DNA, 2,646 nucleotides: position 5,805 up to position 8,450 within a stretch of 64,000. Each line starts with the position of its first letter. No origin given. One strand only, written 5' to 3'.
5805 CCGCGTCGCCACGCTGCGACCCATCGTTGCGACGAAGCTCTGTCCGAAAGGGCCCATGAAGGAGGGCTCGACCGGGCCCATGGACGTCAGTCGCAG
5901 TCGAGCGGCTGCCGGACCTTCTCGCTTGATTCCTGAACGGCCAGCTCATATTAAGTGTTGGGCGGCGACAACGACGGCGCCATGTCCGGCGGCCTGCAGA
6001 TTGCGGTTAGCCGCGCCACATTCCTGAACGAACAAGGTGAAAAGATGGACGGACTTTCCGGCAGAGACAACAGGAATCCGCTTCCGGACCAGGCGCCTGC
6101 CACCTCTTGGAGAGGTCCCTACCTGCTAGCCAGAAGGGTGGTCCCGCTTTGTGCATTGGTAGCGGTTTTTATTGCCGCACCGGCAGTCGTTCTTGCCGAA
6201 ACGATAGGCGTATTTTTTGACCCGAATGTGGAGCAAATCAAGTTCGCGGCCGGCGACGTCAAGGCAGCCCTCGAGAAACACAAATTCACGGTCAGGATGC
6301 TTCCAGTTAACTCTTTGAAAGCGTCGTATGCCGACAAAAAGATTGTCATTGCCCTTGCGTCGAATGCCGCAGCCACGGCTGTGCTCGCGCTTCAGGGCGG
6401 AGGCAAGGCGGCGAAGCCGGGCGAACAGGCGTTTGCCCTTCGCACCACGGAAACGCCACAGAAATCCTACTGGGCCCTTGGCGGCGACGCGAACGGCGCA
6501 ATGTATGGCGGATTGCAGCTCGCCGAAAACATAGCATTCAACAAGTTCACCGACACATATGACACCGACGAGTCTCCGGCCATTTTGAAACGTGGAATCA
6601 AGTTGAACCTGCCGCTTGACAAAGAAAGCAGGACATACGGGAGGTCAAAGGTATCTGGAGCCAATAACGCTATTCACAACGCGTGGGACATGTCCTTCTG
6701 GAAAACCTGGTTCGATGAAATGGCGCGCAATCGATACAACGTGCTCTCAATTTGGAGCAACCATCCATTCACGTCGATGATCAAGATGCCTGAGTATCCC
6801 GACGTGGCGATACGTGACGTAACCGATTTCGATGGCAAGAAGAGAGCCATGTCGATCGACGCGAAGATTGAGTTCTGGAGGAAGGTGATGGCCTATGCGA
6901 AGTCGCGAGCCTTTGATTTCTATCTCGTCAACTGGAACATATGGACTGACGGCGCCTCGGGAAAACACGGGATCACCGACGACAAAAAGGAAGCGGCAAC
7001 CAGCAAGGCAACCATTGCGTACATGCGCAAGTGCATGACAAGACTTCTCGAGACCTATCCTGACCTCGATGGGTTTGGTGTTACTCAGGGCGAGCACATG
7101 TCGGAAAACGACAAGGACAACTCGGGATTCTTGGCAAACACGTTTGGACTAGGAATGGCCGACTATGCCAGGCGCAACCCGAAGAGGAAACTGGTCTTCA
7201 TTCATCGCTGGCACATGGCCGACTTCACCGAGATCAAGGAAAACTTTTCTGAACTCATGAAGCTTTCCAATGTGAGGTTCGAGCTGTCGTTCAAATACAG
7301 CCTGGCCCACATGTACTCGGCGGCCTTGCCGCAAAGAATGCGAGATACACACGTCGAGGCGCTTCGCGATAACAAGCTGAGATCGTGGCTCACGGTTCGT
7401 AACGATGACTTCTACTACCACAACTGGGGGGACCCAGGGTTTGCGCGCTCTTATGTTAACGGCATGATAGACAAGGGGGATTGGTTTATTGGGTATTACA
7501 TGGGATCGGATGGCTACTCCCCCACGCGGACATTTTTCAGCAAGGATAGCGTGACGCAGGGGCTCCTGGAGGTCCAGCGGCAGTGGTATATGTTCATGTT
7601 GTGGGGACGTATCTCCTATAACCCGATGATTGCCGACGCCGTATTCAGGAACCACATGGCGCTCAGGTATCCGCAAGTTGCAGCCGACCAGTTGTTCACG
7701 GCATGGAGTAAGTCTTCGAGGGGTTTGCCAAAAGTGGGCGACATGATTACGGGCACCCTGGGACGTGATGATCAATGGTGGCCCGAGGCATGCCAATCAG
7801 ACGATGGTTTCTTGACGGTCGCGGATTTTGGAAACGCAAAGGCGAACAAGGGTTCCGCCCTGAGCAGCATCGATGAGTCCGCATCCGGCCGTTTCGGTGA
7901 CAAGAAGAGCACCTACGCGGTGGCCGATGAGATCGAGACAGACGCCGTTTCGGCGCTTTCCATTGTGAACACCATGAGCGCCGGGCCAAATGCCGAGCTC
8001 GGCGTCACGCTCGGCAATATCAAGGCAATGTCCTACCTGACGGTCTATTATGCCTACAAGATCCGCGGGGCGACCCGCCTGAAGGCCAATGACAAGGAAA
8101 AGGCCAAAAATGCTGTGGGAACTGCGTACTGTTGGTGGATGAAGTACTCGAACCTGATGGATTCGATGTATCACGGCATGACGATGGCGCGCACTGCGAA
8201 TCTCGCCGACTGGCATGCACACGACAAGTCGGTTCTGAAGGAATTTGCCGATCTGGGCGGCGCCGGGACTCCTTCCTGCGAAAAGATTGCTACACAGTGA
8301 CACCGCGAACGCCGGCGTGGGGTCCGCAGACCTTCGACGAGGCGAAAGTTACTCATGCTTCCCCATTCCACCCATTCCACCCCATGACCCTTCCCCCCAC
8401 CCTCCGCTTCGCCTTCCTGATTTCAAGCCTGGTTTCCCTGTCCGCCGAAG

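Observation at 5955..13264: Lower-GC block with Planctomycetes/Verrucomicrobia-type genes: secreted hydrolase-like protein, sulfatase, DUF1501 and PSCyt/PSD pair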

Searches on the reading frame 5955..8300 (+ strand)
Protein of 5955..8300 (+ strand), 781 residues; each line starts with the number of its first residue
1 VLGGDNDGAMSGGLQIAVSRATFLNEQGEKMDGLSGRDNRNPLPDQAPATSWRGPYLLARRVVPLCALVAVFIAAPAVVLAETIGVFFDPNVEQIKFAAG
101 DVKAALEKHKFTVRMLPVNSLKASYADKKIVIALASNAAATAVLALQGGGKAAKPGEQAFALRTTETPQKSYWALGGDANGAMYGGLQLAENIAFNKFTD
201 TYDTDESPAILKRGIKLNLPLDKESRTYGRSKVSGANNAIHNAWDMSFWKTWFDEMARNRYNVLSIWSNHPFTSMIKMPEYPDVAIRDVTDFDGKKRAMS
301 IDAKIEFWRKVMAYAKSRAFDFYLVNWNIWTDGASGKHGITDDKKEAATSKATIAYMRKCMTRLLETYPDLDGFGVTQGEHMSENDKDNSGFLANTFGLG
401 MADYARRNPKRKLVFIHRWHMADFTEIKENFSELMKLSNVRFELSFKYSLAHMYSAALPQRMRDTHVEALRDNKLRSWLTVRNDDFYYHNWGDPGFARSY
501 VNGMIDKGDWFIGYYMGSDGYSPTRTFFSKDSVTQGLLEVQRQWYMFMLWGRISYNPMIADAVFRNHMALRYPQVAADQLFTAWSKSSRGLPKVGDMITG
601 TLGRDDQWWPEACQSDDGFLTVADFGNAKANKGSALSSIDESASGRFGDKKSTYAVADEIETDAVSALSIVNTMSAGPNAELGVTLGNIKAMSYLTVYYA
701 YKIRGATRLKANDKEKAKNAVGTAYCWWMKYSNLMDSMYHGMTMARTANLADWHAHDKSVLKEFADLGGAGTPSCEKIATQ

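Call 5: search_protein_families(library=pfam, proteins=[window:5955-8300:+], max_evalue=0.01)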
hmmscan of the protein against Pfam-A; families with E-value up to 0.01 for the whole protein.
window:5955-8300:+ (781 aa): 0 families
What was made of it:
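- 6045..8300 (+): Imported gene 1: a secreted, GH138-like, three-domain putative glycoside hydrolase (751 aa from ATG 6045; the ORF is open from GTG 5955). It has no Pfam family. This gene is the low-GC trough. No Pfam hit (call 5).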

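Call 11: search_protein_families(library=ncbifam, proteins=[window:5955-8300:+], max_evalue=0.01)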
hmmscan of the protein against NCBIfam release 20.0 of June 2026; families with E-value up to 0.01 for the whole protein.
window:5955-8300:+ (781 aa): 1 family
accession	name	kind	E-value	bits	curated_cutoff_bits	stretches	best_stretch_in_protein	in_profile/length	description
NF049878.1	AlphGalctur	equivalog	1.7e-21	76.1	1300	1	82-404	10-320/901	alpha-d-galacturonidase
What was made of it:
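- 6045..8300 (+): NCBIfam alpha-D-galacturonidase NF049878 matches partially, E = 1.7e-21, 76 bits against a cut-off of 1300 (call 11).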

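Call 12: find_homologous_proteins(query=window:6045-8297:+, max_evalue=0.001)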
Query window:6045-8297:+ (751 aa): 2430 proteins with E <= 0.001 among 8000 candidates; the best 120 are listed.
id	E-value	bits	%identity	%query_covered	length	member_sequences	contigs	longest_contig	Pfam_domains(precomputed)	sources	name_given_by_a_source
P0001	0.0e+0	1745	100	100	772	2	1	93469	-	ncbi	-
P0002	0.0e+0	1346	77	97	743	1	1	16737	-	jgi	jgi:hypothetical protein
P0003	0.0e+0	1309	75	96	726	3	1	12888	-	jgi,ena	jgi:hypothetical protein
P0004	0.0e+0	1302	74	96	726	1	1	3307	-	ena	-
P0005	0.0e+0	1301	75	96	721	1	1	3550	-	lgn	-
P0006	0.0e+0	1301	76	94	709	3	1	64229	-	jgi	jgi:hypothetical protein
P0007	0.0e+0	1296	74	97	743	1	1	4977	-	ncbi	-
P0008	0.0e+0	1295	75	96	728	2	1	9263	-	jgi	jgi:hypothetical protein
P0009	0.0e+0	1292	74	96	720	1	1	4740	-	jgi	jgi:hypothetical protein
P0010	0.0e+0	1290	74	96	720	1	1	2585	-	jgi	jgi:hypothetical protein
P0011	0.0e+0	1287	75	94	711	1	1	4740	-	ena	-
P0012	0.0e+0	1285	75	94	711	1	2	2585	-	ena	-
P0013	0.0e+0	1285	75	94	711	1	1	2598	-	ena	-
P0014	0.0e+0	1280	76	94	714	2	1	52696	-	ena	-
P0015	0.0e+0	1273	75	95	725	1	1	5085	-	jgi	jgi:hypothetical protein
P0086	0.0e+0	1047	82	71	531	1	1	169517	-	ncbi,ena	-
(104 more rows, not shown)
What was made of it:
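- The source is probably a metagenome-assembled contig of 93 kb (call 12).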

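Call 13: search_solved_structures(query=window:6045-8297:+, max_evalue=1, show_alignments=2)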
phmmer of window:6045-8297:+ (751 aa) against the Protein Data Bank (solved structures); distinct sequences matched with E-value up to 1: 3.
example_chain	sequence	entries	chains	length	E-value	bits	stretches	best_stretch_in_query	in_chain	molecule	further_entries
6hze_A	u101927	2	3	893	2.7e-10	42.1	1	137-363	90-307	BPa0997 | BPa0997 N-ter E361S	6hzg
6hzf_B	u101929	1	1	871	2.7e-10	42.1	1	136-363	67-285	BPa0997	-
6hzf_A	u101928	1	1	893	2.8e-10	42.1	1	137-363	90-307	BPa0997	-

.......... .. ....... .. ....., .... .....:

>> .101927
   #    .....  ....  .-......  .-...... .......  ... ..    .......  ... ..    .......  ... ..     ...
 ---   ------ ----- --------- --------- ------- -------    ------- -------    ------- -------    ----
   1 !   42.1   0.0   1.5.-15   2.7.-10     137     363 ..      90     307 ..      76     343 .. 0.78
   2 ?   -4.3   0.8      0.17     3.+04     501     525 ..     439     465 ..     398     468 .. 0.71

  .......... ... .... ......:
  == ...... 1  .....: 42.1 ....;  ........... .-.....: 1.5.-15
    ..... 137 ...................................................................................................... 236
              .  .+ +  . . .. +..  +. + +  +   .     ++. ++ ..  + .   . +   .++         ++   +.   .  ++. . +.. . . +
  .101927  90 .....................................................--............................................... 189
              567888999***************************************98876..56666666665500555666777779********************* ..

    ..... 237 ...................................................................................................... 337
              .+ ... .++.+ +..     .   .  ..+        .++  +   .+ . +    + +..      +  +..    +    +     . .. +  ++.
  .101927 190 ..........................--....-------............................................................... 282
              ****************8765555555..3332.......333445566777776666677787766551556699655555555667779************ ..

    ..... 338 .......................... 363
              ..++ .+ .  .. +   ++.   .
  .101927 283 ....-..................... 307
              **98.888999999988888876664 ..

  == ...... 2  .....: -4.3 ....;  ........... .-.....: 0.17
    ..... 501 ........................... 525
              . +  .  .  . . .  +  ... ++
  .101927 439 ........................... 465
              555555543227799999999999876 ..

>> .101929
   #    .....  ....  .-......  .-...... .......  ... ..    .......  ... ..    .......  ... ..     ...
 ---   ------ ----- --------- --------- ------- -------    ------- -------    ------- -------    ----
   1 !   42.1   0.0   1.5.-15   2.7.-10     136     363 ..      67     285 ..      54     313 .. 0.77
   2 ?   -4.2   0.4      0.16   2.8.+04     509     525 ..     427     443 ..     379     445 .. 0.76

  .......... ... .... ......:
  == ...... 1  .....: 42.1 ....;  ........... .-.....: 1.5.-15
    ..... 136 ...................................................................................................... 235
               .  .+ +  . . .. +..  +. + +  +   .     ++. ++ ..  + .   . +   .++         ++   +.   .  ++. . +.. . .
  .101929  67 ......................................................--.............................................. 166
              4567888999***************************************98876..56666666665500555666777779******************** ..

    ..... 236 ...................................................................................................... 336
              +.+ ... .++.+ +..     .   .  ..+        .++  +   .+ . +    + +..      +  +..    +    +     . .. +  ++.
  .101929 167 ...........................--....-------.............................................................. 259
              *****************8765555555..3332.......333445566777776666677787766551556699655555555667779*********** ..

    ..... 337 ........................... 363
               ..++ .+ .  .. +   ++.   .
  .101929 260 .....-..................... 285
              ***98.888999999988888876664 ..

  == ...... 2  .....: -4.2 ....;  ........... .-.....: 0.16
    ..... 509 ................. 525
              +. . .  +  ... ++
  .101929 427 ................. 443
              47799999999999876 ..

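Call 14: find_encoding_contigs(protein=P0001, flank=10000, max_places=3)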
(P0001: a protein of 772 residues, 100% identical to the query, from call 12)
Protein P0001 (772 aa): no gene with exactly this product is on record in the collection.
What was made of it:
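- Tried and rejected: Looking up the window's protein in the contig index did not find the NCBI contig (call 14).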

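Call 15: find_encoding_contigs(protein=P0086, flank=10000, max_places=3)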
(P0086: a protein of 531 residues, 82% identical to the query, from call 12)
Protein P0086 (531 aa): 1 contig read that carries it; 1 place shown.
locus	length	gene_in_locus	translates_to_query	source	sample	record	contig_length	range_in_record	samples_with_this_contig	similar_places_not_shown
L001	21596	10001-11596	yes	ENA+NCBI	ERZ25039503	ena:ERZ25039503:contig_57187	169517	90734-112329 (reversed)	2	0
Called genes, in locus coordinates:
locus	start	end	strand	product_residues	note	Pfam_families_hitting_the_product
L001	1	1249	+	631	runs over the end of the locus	PF02065:Melibiase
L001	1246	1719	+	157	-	-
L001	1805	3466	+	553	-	-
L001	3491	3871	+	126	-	-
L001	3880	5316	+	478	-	-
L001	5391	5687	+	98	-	-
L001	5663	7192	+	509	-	PF01408:GFO_IDH_MocA, PF19051:GFO_IDH_MocA_C2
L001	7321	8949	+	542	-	PF00884:Sulfatase, PF01663:Phosphodiest (faint), PF16347:SGSH_C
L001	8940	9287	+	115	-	-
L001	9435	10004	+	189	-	-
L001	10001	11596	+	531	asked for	-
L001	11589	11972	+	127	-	PF00884:Sulfatase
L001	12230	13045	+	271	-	PF00884:Sulfatase, PF16347:SGSH_C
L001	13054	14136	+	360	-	-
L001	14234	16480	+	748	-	-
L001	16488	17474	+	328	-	-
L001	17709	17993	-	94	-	-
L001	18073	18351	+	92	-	-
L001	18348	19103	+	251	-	-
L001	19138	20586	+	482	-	PF00884:Sulfatase, PF01663:Phosphodiest (faint), PF16347:SGSH_C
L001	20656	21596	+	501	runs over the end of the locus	PF00884:Sulfatase, PF01676:Metalloenzyme (faint), PF01663:Phosphodiest (faint), PF16347:SGSH_C (weak)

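Call 17: find_related_loci(query=window:6045-8297:+, collection=genome_contigs, flank=10000)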
Query window:6045-8297:+ (751 aa) in genome_contigs; peptide patterns used: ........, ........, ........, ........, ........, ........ (x = any residue, [..] = any of these).
46 stretches matched a pattern; 36 encode a relative of the query (tblastn E <= 1e-3); 35 distinct loci.
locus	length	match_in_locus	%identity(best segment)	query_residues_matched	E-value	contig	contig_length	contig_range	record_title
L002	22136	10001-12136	69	37-747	0e+0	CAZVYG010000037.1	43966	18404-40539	MAG TPA_asm: uncultured Verrucomicrobiota bacterium isolate binchicken_co107_410 genome assembly, contig: NODE_2159_leng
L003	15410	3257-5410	69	30-745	0e+0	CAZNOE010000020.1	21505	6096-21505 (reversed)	MAG TPA_asm: uncultured Bifidobacteriaceae bacterium isolate SRP119689_co1_68 genome assembly, contig: NODE_3232_length_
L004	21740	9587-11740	68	31-748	0e+0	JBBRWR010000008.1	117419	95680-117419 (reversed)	MAG: Opitutales bacterium isolate La4_metabat2.052 La4_metabat2.052_K_2586928_L_117419_cov_20.0000, whole genome shotgun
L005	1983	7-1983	74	35-693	0e+0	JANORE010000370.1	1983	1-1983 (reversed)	MAG: Akkermansiaceae bacterium isolate VAR_4_metabat_211 VAR_4_k141_3226270, whole genome shotgun sequence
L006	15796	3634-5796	67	28-747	0e+0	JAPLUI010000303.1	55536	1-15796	MAG: Verrucomicrobia bacterium isolate LacPavin_0419_WC70L_MAG_62_22 LacPavin_0419_WC70L_scaffold_136431, whole genome s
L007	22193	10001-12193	65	27-746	0e+0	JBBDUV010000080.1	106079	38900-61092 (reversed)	MAG: Bacteroidales bacterium isolate LejiaC_44_15 Lejia_C_419_length_106079_cov_8, whole genome shotgun sequence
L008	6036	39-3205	67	38-746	0e+0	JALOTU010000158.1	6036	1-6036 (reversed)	MAG: Verrucomicrobia bacterium isolate Prado241 scaffold_30813, whole genome shotgun sequence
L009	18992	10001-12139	63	35-747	0e+0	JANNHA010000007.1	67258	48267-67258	MAG: Verrucomicrobiota bacterium isolate SOY_6_C_metabat_335 SOY_6_C_k141_2612754, whole genome shotgun sequence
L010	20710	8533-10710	60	28-751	0e+0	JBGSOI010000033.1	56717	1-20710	MAG: Akkermansiaceae bacterium isolate JTS-AC276 k141_1972750, whole genome shotgun sequence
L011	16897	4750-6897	62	38-751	0e+0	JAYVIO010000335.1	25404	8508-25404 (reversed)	MAG: Verrucomicrobiales bacterium isolate GL51_DN_metabinner_8 GL51_DN_metabinner_8_334, whole genome shotgun sequence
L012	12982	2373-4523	62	25-743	0e+0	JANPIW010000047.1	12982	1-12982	MAG: Verrucomicrobiaceae bacterium isolate VAR_61_metabat_502_sub VAR_61_k141_1695884, whole genome shotgun sequence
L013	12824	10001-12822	61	31-751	0e+0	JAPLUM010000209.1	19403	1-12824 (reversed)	MAG: Verrucomicrobia bacterium isolate LacPavin_0920_WC57_MAG_55_7 LacPavin_0920_WC57_scaffold_564136, whole genome shot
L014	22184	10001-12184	59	12-747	0e+0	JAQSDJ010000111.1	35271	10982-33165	MAG: Lacunisphaera sp. isolate K-2018 MAG004 NODE_236_length_35271_cov_5.717202, whole genome shotgun sequence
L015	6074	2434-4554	63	41-745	0e+0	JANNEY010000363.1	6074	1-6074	MAG: Opitutaceae bacterium isolate OTE_75_metabat_356 OTE_75_k141_4217098, whole genome shotgun sequence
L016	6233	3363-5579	58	28-745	0e+0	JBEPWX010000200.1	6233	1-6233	MAG: Mariniphaga sp. isolate 01_S196.semibin_refined.147 NODE_9455_length_6233_cov_1.863413:0-6233, whole genome shotgun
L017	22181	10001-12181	55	27-749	0e+0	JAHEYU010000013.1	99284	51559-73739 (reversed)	MAG: Bacteroidetes bacterium isolate nzgw135 NODE_272_length_99285_cov_4.242134, whole genome shotgun sequence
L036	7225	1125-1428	72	473-573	1e-37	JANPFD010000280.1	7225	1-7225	MAG: Myxococcales bacterium isolate VAR_78_concoct_94_sub VAR_78_k141_2301883, whole genome shotgun sequence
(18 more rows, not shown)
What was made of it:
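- The GH138-like gene's best hits are Verrucomicrobiota, Opitutales, Akkermansiaceae and Bacteroidales at 60-82% aa (calls 12, 17).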

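Call 23: find_encoding_contigs(protein=P0123, flank=10000, max_places=6)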
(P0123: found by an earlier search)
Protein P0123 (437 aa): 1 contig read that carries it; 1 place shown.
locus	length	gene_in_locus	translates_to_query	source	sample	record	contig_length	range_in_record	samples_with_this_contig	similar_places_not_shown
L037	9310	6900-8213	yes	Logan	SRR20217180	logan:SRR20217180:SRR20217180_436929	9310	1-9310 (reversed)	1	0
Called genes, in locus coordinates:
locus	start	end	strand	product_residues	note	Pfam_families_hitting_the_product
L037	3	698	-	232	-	?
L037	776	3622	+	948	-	PF03710:GlnE, PF08335:GlnD_UR_UTase, PF03710:GlnE, PF03445:DUF294, PF08335:GlnD_UR_UTase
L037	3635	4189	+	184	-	PF03449:GreA_GreB_N, PF01272:GreA_GreB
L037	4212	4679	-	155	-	PF01668:SmpB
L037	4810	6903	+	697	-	PF07626:PSD3, PF16841:CBM60, PF07637:PSD5, PF07631:PSD4, PF07627:PSCyt3, PF07624:PSD2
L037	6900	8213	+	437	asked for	PF07586:HXXSHH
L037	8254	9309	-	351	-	?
